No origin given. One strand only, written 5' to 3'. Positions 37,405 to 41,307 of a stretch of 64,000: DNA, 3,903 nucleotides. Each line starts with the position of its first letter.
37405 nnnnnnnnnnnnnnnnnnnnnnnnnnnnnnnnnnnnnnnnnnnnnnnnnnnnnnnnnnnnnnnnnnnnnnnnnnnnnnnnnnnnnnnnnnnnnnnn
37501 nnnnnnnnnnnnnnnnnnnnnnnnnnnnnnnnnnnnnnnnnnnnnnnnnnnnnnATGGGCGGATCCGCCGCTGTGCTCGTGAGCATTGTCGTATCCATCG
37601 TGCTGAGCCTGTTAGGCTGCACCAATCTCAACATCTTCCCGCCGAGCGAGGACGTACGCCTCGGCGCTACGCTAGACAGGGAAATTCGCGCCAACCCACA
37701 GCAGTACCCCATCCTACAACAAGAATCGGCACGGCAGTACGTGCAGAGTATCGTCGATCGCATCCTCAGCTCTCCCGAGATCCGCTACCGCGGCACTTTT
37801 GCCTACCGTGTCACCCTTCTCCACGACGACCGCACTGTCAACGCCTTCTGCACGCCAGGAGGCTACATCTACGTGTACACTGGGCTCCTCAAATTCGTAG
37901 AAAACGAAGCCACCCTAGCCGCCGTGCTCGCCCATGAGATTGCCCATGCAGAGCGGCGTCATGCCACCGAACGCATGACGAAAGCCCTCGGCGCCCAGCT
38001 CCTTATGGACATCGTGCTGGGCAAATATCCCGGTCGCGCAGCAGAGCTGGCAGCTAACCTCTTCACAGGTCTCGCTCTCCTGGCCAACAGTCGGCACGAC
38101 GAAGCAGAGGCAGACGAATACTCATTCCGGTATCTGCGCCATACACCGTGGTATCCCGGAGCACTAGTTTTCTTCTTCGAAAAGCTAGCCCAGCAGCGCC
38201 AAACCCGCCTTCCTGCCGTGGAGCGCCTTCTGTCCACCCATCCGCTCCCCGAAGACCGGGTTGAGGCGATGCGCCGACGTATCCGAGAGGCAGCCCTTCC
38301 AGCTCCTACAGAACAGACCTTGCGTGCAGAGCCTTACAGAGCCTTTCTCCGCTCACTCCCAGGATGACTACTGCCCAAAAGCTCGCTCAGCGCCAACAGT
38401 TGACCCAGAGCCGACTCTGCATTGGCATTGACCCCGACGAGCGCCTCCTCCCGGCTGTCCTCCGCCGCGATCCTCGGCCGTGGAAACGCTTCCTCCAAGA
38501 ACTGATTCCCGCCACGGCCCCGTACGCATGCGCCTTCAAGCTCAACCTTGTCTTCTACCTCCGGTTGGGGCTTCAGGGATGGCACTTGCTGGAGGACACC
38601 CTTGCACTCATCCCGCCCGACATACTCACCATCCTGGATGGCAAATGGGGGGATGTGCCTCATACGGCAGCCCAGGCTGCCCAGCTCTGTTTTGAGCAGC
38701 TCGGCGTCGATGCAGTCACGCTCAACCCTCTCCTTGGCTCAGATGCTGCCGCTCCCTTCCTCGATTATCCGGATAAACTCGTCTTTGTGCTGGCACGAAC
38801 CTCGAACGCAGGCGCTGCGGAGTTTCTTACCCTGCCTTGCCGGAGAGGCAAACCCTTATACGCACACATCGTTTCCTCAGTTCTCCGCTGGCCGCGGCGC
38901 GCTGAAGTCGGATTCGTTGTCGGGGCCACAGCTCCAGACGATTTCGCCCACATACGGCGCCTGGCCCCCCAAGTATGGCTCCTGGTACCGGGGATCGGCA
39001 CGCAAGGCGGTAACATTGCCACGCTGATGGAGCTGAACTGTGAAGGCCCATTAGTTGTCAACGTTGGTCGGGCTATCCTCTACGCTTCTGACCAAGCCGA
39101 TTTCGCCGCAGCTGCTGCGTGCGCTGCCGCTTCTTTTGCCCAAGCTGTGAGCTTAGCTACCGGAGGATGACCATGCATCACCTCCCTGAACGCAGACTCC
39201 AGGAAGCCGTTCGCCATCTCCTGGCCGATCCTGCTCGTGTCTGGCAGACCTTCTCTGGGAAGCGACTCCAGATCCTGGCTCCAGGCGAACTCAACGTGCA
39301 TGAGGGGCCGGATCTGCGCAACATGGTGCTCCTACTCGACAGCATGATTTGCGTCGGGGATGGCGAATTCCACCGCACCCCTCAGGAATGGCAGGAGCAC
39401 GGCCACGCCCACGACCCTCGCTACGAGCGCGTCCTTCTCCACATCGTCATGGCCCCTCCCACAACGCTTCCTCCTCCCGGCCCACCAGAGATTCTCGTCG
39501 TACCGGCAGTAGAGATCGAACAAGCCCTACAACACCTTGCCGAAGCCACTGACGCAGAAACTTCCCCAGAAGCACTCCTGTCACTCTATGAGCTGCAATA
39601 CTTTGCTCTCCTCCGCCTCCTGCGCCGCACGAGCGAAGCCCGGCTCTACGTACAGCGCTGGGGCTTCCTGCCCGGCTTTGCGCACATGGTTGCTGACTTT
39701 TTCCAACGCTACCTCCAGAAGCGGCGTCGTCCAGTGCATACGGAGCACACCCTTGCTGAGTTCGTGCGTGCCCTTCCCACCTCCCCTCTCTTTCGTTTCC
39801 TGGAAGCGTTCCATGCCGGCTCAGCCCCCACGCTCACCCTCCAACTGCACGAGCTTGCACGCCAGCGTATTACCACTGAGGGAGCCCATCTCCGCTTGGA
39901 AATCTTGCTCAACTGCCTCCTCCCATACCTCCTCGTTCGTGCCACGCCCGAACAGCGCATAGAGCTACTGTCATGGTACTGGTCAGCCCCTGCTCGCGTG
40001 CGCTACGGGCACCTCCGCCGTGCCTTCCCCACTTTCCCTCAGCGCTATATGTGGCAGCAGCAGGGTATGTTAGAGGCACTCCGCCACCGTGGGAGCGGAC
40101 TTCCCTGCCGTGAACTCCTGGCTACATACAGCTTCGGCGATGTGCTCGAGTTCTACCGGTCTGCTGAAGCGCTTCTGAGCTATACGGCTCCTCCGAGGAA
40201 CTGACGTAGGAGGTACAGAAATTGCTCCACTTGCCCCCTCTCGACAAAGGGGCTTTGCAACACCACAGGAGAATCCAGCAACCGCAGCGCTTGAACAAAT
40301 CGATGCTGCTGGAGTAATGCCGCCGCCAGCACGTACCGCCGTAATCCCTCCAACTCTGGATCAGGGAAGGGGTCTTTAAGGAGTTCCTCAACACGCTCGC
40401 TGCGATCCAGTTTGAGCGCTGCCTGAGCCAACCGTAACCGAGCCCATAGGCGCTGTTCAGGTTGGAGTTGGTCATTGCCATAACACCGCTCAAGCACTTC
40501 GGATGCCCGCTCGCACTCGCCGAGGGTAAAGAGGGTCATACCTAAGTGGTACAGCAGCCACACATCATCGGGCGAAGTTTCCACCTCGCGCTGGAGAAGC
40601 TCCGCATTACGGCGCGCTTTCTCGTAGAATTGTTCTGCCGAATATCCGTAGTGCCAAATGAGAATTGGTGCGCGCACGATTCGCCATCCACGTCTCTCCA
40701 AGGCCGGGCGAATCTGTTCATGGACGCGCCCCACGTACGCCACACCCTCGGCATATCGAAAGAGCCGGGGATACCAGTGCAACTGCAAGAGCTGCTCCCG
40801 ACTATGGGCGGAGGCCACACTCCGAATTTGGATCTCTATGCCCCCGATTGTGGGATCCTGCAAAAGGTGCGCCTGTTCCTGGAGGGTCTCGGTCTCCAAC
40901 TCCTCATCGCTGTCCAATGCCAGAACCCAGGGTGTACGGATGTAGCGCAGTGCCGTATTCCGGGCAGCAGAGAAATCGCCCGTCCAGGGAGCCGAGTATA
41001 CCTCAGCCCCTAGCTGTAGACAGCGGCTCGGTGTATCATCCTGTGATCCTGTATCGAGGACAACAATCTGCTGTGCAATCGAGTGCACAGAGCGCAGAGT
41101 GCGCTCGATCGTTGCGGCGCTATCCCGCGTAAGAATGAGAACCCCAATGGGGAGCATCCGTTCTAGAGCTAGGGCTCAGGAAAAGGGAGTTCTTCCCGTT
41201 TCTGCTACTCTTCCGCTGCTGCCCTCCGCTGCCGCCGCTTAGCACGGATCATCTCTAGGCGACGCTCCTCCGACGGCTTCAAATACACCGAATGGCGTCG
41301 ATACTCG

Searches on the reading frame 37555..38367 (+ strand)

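Call 23: search_protein_families(library=pfam, proteins=[window:37555-38367:+], max_evalue=0.0001)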
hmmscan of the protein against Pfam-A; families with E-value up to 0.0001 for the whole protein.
window:37555-38367:+ (270 aa): 1 family
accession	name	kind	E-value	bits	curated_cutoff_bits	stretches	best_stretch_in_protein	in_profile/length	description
PF01435.24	Peptidase_M48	-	8.2e-31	107.7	20.3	1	60-242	4-185/186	Peptidase family M48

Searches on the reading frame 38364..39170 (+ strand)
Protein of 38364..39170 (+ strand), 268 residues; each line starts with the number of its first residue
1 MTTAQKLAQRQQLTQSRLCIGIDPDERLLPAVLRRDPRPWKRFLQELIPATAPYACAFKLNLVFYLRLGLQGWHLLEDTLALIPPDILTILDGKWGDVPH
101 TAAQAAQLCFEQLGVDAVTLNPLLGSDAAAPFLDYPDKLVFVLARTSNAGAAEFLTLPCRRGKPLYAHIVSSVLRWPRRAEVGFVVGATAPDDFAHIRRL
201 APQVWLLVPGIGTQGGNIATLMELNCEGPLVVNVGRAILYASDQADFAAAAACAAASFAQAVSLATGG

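Call 24: search_protein_families(library=pfam, proteins=[window:38364-39170:+], max_evalue=0.0001)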
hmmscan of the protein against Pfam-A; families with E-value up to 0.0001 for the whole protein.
window:38364-39170:+ (268 aa): 1 family
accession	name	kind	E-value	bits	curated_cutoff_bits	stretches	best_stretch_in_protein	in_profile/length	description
PF00215.30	OMPdecase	-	7.8e-22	78.7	27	1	16-246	1-216/221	Orotidine 5'-phosphate decarboxylase / HUMPS family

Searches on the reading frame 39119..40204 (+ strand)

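Call 24: search_protein_families(library=pfam, proteins=[window:39119-40204:+], max_evalue=0.0001)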
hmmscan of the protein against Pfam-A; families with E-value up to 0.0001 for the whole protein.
window:39119-40204:+ (361 aa): 1 family
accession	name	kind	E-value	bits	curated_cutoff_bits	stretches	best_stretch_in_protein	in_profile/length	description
PF11013.13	DUF2851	-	9.6e-18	64.8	25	1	42-115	18-91/375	Protein of unknown function (DUF2851)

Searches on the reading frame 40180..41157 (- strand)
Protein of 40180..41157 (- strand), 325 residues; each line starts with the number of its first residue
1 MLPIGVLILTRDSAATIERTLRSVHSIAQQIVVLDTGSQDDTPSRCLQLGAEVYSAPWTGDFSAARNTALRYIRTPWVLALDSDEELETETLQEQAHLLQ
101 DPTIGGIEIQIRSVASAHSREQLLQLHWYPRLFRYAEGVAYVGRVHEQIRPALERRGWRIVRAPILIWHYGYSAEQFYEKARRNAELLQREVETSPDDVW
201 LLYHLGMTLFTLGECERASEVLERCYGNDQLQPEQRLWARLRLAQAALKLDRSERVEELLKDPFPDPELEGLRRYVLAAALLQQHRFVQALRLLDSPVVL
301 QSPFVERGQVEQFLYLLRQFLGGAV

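Call 24: search_protein_families(library=pfam, proteins=[window:40180-41157:-], max_evalue=0.0001)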
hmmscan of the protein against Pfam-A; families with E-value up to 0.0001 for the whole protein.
window:40180-41157:- (325 aa): 2 families
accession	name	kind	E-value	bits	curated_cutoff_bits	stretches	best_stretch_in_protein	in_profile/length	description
PF00535.33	Glycos_transf_2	-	5.2e-15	56.2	23.3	1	6-112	2-116/168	Glycosyl transferase family 2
PF14559.12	TPR_19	-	3e-07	31.1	25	0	185-224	11-50/68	Tetratricopeptide repeat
